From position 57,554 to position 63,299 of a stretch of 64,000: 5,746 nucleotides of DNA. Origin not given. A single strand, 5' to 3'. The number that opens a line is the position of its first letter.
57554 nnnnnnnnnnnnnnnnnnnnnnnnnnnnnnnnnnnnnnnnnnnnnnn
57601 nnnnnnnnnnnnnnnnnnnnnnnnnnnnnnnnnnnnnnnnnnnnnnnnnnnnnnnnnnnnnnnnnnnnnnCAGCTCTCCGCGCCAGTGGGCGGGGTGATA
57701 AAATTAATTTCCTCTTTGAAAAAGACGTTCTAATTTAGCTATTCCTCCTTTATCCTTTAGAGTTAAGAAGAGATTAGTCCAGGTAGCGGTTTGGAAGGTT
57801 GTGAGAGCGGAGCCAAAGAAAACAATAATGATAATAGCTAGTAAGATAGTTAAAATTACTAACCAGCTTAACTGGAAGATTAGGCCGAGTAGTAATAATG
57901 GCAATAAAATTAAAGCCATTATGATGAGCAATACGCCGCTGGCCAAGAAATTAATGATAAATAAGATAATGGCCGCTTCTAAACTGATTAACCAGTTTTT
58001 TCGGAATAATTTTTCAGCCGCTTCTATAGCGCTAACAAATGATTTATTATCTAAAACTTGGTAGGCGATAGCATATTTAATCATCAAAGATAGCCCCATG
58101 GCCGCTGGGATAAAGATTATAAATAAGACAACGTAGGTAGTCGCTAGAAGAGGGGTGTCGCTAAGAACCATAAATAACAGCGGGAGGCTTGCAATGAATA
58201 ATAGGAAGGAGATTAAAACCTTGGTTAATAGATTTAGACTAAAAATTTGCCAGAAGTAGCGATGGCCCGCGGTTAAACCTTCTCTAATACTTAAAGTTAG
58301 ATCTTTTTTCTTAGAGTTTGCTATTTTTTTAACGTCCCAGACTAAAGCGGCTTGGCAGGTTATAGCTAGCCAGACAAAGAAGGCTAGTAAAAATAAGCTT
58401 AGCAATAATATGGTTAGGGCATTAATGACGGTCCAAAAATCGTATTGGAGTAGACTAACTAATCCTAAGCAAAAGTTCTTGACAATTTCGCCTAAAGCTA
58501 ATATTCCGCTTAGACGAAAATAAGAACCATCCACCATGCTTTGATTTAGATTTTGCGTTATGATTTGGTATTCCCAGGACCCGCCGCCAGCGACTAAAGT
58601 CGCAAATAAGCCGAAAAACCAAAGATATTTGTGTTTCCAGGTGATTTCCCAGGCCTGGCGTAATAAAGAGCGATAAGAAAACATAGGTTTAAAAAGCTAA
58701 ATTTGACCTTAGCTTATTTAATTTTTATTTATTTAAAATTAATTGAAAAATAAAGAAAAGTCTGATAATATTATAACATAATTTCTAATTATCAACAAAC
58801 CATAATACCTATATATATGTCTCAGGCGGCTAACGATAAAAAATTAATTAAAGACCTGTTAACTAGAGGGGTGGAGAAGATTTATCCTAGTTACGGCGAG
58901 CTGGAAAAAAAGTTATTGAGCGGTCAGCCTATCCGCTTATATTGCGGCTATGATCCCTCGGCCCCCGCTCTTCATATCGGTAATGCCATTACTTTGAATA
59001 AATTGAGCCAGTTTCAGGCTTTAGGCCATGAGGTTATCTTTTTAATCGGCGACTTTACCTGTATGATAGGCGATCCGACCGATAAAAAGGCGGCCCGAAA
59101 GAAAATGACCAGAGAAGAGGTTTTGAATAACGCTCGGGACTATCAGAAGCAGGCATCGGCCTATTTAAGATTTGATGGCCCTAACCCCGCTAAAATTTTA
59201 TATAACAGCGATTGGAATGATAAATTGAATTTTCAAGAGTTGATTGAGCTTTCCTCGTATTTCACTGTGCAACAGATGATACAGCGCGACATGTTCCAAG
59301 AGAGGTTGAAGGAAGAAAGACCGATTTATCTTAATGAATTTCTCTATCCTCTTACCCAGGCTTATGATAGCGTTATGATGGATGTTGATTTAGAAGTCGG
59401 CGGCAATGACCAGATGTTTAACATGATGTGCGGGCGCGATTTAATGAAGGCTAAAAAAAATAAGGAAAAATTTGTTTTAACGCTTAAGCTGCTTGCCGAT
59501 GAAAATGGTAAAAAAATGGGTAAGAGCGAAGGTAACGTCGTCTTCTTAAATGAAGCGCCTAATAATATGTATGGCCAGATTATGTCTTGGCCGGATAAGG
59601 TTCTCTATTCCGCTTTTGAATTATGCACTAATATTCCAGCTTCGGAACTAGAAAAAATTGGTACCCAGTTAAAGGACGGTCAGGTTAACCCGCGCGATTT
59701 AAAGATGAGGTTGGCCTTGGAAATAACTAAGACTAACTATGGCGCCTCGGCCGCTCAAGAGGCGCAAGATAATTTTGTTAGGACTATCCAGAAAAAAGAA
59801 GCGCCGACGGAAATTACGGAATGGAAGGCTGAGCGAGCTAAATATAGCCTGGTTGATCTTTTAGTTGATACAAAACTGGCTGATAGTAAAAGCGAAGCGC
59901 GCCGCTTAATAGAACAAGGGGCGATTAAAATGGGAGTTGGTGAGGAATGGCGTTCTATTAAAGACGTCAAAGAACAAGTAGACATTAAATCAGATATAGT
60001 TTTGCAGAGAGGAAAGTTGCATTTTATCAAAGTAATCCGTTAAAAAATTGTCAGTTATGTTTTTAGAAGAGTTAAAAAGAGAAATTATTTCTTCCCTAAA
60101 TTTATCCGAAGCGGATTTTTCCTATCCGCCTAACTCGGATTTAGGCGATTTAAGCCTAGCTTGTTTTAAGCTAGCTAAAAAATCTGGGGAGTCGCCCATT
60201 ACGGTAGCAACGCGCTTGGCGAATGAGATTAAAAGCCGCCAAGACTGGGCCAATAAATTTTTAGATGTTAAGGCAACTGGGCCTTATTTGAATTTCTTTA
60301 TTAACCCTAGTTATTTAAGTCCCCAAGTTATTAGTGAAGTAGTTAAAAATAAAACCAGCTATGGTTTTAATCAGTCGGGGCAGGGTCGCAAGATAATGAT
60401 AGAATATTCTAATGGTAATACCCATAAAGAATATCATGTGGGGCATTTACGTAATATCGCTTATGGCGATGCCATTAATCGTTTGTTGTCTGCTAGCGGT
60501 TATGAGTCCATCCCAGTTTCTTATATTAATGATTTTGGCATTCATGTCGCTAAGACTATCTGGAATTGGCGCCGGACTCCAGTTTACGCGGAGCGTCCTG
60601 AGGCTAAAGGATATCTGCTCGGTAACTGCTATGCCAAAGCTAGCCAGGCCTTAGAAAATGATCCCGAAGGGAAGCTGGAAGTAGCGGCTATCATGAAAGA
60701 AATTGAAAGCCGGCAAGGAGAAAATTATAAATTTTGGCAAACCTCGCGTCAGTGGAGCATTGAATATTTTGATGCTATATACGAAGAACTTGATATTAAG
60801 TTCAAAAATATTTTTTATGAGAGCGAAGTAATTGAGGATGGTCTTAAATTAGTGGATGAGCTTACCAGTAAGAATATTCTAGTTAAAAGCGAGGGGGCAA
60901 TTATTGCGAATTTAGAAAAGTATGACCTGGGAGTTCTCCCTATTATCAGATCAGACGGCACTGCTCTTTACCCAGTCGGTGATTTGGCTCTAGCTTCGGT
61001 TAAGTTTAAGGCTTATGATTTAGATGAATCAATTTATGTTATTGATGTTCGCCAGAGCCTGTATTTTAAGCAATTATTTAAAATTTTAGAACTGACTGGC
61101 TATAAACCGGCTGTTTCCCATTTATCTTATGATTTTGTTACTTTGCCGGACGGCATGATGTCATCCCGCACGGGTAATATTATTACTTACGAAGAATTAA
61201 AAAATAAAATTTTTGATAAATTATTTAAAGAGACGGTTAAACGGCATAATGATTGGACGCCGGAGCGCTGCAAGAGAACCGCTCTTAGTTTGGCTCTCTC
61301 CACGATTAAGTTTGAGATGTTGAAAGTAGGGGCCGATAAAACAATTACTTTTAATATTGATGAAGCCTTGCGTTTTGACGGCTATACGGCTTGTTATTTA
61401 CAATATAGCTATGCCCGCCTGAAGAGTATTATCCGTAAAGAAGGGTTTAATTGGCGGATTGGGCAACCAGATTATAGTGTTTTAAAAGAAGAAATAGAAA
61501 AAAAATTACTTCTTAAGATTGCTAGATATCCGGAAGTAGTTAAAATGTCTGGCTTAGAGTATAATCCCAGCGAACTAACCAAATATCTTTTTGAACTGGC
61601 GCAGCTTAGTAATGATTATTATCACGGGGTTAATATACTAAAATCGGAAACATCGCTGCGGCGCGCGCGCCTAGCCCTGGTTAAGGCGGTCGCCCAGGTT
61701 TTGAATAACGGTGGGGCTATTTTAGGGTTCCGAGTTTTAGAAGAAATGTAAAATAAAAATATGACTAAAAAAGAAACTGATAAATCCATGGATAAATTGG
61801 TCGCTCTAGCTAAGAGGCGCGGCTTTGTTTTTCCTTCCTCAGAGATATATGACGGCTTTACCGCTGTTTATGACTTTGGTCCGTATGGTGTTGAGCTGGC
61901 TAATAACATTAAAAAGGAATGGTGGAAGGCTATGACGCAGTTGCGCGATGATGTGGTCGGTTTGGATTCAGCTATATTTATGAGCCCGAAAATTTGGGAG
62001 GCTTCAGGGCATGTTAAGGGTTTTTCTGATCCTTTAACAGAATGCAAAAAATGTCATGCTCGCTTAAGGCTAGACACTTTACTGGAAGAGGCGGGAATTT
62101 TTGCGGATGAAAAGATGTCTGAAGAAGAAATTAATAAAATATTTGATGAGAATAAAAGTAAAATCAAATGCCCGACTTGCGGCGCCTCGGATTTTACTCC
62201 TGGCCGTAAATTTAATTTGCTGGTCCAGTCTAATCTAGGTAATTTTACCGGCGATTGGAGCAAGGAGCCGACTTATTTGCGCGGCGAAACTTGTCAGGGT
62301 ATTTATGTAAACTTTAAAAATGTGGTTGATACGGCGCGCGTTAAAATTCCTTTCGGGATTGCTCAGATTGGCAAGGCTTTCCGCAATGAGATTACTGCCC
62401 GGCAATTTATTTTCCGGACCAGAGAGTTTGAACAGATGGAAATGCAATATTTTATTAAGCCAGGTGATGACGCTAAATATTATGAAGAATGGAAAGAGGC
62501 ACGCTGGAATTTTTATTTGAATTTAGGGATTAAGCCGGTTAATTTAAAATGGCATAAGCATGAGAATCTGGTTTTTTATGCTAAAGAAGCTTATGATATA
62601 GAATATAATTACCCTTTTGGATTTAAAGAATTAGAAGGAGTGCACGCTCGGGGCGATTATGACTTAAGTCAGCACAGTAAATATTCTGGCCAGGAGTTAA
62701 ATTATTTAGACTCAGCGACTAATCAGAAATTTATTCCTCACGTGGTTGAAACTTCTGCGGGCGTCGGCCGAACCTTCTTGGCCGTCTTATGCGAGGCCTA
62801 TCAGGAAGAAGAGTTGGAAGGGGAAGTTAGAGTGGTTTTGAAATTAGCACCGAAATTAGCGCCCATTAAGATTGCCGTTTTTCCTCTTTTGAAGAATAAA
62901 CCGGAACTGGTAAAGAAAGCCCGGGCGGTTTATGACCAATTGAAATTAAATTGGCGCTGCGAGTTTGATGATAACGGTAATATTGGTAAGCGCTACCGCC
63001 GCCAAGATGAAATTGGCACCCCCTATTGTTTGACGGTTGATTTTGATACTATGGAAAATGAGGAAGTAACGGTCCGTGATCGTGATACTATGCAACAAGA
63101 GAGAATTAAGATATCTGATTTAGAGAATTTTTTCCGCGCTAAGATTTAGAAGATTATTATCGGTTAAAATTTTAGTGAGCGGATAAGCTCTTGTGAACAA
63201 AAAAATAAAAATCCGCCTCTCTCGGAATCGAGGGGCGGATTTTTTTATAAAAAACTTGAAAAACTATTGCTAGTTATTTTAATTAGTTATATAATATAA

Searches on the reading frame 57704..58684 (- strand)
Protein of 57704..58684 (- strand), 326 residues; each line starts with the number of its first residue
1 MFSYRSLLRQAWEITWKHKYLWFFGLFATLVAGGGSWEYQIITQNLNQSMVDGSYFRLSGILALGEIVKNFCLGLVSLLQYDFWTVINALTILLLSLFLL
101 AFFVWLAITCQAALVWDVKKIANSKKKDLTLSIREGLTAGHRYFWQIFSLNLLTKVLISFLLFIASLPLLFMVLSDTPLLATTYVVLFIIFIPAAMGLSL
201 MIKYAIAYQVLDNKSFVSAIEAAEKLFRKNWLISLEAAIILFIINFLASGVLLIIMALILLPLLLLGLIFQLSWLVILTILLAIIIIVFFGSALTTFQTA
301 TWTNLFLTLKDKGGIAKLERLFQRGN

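Call 5: search_protein_families(library=pfam, proteins=[window:57704-58684:-], max_evalue=0.01)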
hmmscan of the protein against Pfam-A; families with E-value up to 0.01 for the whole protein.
window:57704-58684:- (326 aa): 0 families

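Call 6: search_protein_families(library=ncbifam, proteins=[window:57704-58684:-], max_evalue=0.001)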
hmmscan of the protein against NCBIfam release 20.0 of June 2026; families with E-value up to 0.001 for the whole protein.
window:57704-58684:- (326 aa): 0 families

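Call 70: find_homologous_proteins(query=window:57704-58684:-, max_evalue=0.00001)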
Query window:57704-58684:- (326 aa): 350 proteins with E <= 0.00001 among 8000 candidates; the best 120 are listed.
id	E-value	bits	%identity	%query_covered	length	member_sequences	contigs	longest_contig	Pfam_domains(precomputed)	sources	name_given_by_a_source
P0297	3.0e-197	672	100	100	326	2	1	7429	-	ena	-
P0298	6.9e-171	586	84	100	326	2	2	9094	-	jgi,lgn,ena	jgi:hypothetical protein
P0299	2.5e-161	554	78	100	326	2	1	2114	-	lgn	-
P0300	1.3e-141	490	69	99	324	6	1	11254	-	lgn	-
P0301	2.9e-140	485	69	99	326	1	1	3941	-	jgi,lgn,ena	-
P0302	1.2e-139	483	67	99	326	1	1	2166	-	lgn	-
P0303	6.7e-137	474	68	99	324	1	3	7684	-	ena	-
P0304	1.6e-135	470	66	99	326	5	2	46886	-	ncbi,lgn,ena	-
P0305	2.7e-135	469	66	99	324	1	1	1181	-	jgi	jgi:hypothetical protein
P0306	3.3e-135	469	67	99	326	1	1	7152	-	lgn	-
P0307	1.7e-134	466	66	99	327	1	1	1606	-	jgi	-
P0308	4.4e-134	465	65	99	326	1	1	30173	-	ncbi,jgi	jgi:hypothetical protein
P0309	4.5e-133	462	65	99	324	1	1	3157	-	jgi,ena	jgi:hypothetical protein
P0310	1.6e-132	460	66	99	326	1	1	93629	-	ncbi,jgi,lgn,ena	ncbi:MAG: hypothetical protein WC456_02805 [Patescibacteria group bacterium]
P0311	7.8e-132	458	66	99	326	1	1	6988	-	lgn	-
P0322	1.3e-125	437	61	99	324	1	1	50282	PF25231.2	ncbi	-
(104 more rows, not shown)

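Call 71: search_protein_families(library=pfam, proteins=[window:57704-58684:-, P0322], max_evalue=1)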
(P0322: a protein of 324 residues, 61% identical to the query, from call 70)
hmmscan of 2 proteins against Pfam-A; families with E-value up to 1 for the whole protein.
window:57704-58684:- (326 aa): 0 families

P0322 (324 aa): 1 family
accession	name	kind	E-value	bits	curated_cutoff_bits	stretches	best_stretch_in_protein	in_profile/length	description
PF25231.1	DUF7847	-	0.0036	17.1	28.7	1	72-300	26-248/252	Domain of unknown function (DUF7847)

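Call 95: predict_structure(alignment_id=A4)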
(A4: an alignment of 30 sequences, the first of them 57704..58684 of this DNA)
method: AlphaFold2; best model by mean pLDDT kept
length: 326 residues; sequences in the alignment: 30
mean_pLDDT: 76.6   pTM: 0.74
mean pLDDT of the five models: 76.6, 75.8, 73.9, 72.3, 69.1
residues with pLDDT >= 90: 16; 70-90: 222; 50-70: 58; < 50: 30
segments of 3 or more residues with pLDDT < 50: 33-56, 324-326
pLDDT, mean of each block of 10 residues (from residue 1): 78 85 80 45 43 49 69 86 89 87 87 84 64 81 86 77 66 60 68 76 87 86 87 82 80 87 92 89 86 85 86 58 49
secondary structure, 60 per line:
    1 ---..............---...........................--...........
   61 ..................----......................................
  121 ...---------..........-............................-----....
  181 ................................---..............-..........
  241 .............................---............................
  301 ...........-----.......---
elements in order: H4-17 H21-47 H50-78 H83-123 H133-142 H144-171 H177-212 H216-229 H231-269 H273-311 H317-323

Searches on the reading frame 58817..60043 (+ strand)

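Call 5: search_protein_families(library=pfam, proteins=[window:58817-60043:+], max_evalue=0.01)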
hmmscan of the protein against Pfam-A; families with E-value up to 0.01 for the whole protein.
window:58817-60043:+ (408 aa): 4 families
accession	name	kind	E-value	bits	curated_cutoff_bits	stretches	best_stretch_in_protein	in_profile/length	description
PF00579.31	tRNA-synt_1b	-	1.6e-68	231.6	21.1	1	37-322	4-289/292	tRNA synthetases class I (W and Y)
PF22421.1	SYY_C-terminal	-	3.8e-08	33.5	27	1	331-403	7-80/83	Tyrosine--tRNA ligase SYY-like C-terminal domain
PF01479.30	S4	-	0.00026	21.1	22.8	1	345-371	3-29/48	S4 domain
PF00133.28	tRNA-synt_1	-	0.0039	16.4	22.7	0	189-242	328-384/414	tRNA synthetases class I (I, L, M and V)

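Call 6: search_protein_families(library=ncbifam, proteins=[window:58817-60043:+], max_evalue=0.001)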
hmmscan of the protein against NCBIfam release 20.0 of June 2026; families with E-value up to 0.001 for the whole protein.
window:58817-60043:+ (408 aa): 3 families
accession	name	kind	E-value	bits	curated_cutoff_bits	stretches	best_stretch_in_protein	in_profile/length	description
TIGR00234.1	tyrS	equivalog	3.8e-110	368.7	113.8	1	8-406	4-403/406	tyrosine--tRNA ligase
NF006330.0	PRK08560.1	equivalog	2.2e-24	86.1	220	1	26-255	20-245/342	tyrosine--tRNA ligase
TIGR00233.1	trpS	equivalog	9.9e-10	38.2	176.75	1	39-257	3-217/328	tryptophan--tRNA ligase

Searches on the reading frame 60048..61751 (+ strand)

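Call 5: search_protein_families(library=pfam, proteins=[window:60048-61751:+], max_evalue=0.01)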
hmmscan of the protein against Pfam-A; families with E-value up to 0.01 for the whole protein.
window:60048-61751:+ (567 aa): 4 families
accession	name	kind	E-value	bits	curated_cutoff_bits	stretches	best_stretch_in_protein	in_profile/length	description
PF00750.26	tRNA-synt_1d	-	1e-39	136.9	23.3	1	95-426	2-338/349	tRNA synthetases class I (R), catalytic domain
PF05746.21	DALR_1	-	6.5e-31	107.3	22.3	1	451-567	1-117/117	DALR anticodon binding domain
PF03485.21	Arg_tRNA_synt_N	-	6.7e-10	39.9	21.5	1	17-85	19-85/85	Arginyl tRNA synthetase N terminal domain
PF01406.26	tRNA-synt_1e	-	0.0017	18.2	27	1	120-284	13-128/301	tRNA synthetases class I (C) catalytic domain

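Call 6: search_protein_families(library=ncbifam, proteins=[window:60048-61751:+], max_evalue=0.001)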
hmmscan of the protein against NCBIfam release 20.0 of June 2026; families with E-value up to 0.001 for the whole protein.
window:60048-61751:+ (567 aa): 5 families
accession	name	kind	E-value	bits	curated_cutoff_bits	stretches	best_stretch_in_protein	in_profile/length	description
TIGR00456.1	argS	equivalog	5.4e-114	381.6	261.65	1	23-567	25-569/569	arginine--tRNA ligase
NF002446.0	PRK01611.3-3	equivalog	7e-88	295.5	399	2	196-567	248-636/636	arginine--tRNA ligase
NF002447.0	PRK01611.3-4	equivalog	5.2e-83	279.5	460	2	325-567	359-613/613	arginine--tRNA ligase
NF045898.1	ArgS_rel_codon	equivalog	1.7e-16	60.6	340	2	380-561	157-321/327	ArgS-related anticodon-binding protein NrtL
TIGR00211.2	glyS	equivalog_domain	1.7e-06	26.8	300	1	453-554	577-677/684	glycine--tRNA ligase subunit beta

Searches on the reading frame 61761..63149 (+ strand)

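Call 5: search_protein_families(library=pfam, proteins=[window:61761-63149:+], max_evalue=0.01)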
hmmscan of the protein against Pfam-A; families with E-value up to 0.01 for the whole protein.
window:61761-63149:+ (462 aa): 2 families
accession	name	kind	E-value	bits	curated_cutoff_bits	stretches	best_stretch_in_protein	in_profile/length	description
PF03129.25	HGTP_anticodon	-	1.7e-24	86.2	21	1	370-460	1-93/94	Anticodon binding domain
PF00587.30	tRNA-synt_2b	-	4.1e-14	53.5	29.3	1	168-343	8-176/179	tRNA synthetase class II core domain (G, H, P, S and T)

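Call 6: search_protein_families(library=ncbifam, proteins=[window:61761-63149:+], max_evalue=0.001)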
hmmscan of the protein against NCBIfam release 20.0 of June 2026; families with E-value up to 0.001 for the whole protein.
window:61761-63149:+ (462 aa): 12 families
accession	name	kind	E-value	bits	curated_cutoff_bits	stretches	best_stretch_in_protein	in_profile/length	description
NF003211.1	PRK04173.1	equivalog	3.9e-189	629.2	312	1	10-457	1-453/454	glycine--tRNA ligase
TIGR00389.1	glyS_dimeric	equivalog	1.3e-147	492.7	243.3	3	9-248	2-235/565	glycine--tRNA ligase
NF011484.0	PRK14894.1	equivalog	1.1e-135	452.8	1050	3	129-350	99-336/539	glycine--tRNA ligase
NF008979.1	PRK12325.1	exception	8.7e-12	44.6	550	1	331-455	313-433/437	proline--tRNA ligase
TIGR00408.1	proS_fam_I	equivalog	1.9e-11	43.6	437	1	181-458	110-377/475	proline--tRNA ligase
NF003068.0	PRK03991.1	equivalog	1.5e-09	36.8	484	1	313-457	447-587/613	threonine--tRNA ligase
NF006625.0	PRK09194.1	equivalog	3e-09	36.3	558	1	360-456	459-556/559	proline--tRNA ligase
TIGR00409.1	proS_fam_II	equivalog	3.3e-09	36.1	306.7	1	365-458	470-565/568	proline--tRNA ligase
TIGR00418.1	thrS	equivalog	8.4e-08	31.6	383.65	1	202-460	323-563/565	threonine--tRNA ligase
TIGR00414.1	serS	equivalog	1.9e-07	30.5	301.65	1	195-358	250-410/418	serine--tRNA ligase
TIGR00442.1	hisS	equivalog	1.2e-05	24.4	286.75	0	382-450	335-405/406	histidine--tRNA ligase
NF047912.1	ECs_2282_CxxC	subfamily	0.00014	21.7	37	0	134-149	2-17/60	ECs_2282 family putative zinc-binding protein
